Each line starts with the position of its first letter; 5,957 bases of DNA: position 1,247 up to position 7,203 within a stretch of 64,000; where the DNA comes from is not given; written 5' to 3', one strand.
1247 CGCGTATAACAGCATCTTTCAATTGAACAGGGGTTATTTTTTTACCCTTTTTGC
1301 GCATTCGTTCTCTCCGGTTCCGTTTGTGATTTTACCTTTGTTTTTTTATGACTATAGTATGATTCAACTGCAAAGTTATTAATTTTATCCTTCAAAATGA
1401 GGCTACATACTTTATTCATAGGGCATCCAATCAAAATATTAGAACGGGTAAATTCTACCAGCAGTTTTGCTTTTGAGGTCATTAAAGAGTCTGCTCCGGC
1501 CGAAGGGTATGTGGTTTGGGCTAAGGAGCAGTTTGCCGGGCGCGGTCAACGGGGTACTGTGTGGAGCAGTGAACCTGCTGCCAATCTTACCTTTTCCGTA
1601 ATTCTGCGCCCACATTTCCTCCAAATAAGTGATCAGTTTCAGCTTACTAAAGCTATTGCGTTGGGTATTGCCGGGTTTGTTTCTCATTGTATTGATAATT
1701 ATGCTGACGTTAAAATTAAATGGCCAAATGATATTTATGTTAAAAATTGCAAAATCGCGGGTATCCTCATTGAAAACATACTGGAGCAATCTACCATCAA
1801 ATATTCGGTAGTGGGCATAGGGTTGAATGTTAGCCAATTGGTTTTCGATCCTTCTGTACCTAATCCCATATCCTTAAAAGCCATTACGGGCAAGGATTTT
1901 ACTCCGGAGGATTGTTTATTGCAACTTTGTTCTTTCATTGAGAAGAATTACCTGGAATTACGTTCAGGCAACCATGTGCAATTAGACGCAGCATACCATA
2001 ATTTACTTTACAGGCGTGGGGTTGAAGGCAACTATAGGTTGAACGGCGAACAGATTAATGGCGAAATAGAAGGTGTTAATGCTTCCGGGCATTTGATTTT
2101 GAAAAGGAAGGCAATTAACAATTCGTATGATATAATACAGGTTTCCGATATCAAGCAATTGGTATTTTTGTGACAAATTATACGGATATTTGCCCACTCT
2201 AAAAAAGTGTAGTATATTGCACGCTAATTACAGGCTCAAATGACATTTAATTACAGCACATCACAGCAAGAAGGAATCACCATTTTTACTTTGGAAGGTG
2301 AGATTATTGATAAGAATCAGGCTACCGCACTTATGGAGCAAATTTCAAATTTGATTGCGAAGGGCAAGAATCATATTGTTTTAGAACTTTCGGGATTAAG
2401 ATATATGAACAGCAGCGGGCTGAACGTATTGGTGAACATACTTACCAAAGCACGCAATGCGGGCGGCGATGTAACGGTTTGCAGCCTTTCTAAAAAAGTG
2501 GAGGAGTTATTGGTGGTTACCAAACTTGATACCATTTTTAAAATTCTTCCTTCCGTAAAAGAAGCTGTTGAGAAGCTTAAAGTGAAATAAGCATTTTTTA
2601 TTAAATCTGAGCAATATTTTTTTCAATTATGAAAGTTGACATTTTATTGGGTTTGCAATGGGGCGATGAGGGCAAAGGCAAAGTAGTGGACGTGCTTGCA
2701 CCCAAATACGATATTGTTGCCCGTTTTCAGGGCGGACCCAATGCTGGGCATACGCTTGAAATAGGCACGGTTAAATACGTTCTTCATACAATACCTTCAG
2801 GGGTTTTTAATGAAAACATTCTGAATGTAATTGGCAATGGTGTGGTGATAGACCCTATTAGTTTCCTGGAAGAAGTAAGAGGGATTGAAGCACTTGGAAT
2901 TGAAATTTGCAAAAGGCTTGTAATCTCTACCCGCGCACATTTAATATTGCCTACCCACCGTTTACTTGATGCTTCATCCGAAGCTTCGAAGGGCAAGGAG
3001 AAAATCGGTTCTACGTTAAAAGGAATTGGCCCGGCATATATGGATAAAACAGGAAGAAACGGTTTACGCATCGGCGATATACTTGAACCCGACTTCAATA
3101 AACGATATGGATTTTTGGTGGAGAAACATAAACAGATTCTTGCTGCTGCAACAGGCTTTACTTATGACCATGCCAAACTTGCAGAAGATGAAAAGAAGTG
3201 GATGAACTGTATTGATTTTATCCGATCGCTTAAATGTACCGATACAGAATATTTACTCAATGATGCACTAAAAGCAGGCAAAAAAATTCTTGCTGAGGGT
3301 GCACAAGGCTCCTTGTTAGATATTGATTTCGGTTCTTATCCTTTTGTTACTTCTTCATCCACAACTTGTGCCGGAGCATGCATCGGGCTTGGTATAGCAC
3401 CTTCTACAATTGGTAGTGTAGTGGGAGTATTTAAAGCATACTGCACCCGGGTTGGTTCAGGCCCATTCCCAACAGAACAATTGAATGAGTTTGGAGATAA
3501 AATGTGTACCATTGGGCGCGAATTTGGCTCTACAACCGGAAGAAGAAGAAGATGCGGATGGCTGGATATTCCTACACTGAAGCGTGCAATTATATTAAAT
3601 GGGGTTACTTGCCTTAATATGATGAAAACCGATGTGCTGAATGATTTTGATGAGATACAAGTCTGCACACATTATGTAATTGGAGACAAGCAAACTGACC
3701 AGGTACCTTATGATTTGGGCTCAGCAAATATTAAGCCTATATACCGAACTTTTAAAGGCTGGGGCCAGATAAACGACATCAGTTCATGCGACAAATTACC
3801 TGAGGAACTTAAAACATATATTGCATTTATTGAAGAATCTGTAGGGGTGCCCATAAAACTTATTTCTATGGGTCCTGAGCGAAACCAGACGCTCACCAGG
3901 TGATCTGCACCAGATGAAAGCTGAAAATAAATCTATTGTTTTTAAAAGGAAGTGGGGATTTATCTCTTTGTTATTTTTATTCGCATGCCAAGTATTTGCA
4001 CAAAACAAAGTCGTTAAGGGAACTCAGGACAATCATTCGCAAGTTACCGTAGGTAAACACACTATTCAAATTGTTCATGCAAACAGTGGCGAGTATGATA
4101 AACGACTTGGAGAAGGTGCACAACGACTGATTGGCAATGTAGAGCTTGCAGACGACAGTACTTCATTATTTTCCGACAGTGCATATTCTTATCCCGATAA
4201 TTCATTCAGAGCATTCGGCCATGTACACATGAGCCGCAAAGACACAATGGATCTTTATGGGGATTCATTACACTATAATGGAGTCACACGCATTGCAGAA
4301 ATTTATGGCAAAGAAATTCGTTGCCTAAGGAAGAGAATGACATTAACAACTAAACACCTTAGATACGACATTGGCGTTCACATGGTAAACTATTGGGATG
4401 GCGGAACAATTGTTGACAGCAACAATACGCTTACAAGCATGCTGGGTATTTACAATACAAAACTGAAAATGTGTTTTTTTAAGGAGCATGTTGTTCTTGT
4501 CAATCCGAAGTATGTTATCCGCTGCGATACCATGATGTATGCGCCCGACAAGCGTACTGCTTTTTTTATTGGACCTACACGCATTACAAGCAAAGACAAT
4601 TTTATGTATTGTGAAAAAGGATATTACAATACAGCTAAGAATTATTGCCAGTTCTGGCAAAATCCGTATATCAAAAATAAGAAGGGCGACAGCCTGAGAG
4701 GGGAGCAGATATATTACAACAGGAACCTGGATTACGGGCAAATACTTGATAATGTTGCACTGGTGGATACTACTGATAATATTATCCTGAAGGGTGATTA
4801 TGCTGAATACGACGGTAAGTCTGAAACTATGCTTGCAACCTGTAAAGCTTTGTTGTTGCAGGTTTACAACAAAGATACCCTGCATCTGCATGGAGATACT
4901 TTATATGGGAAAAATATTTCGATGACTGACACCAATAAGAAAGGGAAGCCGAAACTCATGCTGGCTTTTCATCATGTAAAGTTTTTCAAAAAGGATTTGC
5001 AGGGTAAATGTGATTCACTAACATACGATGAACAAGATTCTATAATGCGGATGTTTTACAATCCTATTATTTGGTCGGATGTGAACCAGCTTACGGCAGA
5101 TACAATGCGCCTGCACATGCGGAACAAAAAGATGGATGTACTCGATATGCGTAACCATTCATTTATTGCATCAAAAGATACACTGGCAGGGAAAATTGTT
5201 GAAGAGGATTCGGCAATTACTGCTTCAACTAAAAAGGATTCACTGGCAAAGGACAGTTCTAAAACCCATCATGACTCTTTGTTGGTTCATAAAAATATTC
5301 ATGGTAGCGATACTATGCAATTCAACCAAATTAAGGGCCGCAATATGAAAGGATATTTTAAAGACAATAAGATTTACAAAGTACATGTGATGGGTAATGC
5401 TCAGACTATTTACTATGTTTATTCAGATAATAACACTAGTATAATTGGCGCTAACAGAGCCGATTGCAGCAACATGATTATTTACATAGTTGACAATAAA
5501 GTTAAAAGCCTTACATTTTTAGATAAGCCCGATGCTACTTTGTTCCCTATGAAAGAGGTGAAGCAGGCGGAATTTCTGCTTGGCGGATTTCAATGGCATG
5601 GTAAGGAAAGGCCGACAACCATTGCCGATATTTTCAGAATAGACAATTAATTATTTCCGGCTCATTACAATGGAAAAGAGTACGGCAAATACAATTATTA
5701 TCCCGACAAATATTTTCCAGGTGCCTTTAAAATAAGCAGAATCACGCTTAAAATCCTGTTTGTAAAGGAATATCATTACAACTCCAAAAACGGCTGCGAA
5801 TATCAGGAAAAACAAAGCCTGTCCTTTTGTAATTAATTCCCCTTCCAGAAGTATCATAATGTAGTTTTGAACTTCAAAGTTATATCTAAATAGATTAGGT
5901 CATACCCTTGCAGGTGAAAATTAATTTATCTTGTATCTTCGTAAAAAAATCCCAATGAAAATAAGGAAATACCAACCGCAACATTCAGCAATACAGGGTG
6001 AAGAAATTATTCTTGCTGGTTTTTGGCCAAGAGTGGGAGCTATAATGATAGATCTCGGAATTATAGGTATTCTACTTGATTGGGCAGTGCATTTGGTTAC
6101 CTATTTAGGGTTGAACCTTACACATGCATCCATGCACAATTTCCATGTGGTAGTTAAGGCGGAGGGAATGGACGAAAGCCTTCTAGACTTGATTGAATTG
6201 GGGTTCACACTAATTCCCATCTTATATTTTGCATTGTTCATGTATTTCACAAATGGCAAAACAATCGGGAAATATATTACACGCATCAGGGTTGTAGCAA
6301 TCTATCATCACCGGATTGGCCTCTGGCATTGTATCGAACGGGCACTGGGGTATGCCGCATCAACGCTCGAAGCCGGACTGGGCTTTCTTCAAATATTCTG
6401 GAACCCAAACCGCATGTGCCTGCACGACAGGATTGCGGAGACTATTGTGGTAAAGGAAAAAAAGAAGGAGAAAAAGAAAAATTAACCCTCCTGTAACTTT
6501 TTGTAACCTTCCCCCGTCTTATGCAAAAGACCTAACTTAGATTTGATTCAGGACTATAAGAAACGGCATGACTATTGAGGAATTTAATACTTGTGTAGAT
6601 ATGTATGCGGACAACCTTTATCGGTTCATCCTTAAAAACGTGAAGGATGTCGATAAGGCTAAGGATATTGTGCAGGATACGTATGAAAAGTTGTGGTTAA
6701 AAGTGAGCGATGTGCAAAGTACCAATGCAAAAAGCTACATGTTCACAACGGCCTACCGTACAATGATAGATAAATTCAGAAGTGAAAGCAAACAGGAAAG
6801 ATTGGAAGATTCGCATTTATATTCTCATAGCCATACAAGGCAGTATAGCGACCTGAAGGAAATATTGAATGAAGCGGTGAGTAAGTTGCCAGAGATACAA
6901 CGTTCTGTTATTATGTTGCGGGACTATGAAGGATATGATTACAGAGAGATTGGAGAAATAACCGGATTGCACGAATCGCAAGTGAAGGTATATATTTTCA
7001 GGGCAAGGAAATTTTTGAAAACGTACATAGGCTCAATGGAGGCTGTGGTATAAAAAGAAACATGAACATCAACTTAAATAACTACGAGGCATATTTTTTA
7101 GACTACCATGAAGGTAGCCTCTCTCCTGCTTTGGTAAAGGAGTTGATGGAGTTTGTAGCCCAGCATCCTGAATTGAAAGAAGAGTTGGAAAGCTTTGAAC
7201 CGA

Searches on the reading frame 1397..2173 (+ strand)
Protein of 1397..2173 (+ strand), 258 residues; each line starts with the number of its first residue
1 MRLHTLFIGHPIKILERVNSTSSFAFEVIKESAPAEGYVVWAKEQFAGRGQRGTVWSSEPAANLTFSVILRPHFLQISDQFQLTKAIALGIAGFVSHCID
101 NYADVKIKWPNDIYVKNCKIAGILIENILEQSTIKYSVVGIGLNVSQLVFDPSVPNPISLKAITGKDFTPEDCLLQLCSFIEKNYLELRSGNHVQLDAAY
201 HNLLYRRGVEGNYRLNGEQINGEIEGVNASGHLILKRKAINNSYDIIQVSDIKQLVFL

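Call 27: search_protein_families(library=pfam, proteins=[window:1397-2173:+])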
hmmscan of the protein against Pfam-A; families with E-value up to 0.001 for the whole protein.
window:1397-2173:+ (258 aa): 1 family
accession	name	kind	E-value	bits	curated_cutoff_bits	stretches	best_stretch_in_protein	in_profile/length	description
PF03099.24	BPL_LplA_LipB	-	2.1e-20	73.5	21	1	16-144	3-133/133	Biotin/lipoate A/B protein ligase family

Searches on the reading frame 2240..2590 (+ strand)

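Call 27: search_protein_families(library=pfam, proteins=[window:2240-2590:+])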
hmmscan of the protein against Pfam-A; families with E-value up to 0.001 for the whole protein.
window:2240-2590:+ (116 aa): 2 families
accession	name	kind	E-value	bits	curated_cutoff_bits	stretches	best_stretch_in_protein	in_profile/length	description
PF01740.26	STAS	-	2e-22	79.4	22.6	1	6-109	3-106/106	STAS domain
PF13466.11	STAS_2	-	1.4e-11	44.8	29.2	1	23-97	7-80/80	STAS domain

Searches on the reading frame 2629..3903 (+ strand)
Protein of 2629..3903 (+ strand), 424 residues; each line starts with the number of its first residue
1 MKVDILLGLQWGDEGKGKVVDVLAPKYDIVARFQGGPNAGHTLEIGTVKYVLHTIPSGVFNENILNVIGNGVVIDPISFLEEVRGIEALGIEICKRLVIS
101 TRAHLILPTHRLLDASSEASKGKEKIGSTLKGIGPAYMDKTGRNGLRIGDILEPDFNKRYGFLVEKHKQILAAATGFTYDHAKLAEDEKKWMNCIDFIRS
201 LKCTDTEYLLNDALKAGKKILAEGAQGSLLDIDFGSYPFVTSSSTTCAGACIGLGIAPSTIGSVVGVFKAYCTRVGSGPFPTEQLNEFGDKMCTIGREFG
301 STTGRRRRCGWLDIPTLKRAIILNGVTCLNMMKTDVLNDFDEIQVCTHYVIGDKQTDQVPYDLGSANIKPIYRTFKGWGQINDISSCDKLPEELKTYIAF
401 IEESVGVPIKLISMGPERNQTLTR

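Call 27: search_protein_families(library=pfam, proteins=[window:2629-3903:+])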
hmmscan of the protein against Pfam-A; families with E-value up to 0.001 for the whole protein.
window:2629-3903:+ (424 aa): 1 family
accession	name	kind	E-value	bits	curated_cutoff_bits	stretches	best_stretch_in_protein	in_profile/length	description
PF00709.27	Adenylsucc_synt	-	3.2e-165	550.4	27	1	5-421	1-415/416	Adenylosuccinate synthetase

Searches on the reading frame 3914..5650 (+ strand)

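Call 27: search_protein_families(library=pfam, proteins=[window:3914-5650:+])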
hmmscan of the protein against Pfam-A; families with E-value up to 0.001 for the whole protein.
window:3914-5650:+ (578 aa): 2 families
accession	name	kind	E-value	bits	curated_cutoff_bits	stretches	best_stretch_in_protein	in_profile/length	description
PF13100.11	OstA_2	-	1.8e-45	154.9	21.2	1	49-205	2-158/158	OstA-like protein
PF03968.19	LptD_N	-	3.2e-09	37.5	20.4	0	332-404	33-111/113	LptA/(LptD N-terminal domain) LPS transport protein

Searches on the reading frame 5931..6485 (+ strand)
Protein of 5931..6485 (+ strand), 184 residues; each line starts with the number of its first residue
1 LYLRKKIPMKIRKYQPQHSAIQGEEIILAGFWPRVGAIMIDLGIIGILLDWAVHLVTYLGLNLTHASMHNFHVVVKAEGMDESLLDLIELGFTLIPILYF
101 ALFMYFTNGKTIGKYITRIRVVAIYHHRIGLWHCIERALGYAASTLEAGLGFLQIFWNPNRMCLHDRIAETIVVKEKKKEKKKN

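Call 27: search_protein_families(library=pfam, proteins=[window:5931-6485:+])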
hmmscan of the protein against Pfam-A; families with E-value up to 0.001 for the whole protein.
window:5931-6485:+ (184 aa): 1 family
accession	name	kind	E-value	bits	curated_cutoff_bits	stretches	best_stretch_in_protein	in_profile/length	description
PF06271.18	RDD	-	3.8e-20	73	24.1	1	28-170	1-137/137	RDD family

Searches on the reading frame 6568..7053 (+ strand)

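Call 27: search_protein_families(library=pfam, proteins=[window:6568-7053:+])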
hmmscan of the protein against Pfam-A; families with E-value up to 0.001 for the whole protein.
window:6568-7053:+ (161 aa): 4 families
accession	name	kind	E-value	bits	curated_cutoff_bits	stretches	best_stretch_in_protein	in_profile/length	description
PF08281.18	Sigma70_r4_2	-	1.9e-17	63.1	25.7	1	98-150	2-54/54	Sigma-70, region 4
PF04542.20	Sigma70_r2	-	2.1e-09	37.5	24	1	10-75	2-70/71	Sigma-70 region 2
PF04545.22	Sigma70_r4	-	4.3e-09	36.2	24.1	1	104-151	2-49/50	Sigma-70, region 4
PF07638.17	Sigma70_ECF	-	0.00074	19.9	21.1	0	45-147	62-176/185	ECF sigma factor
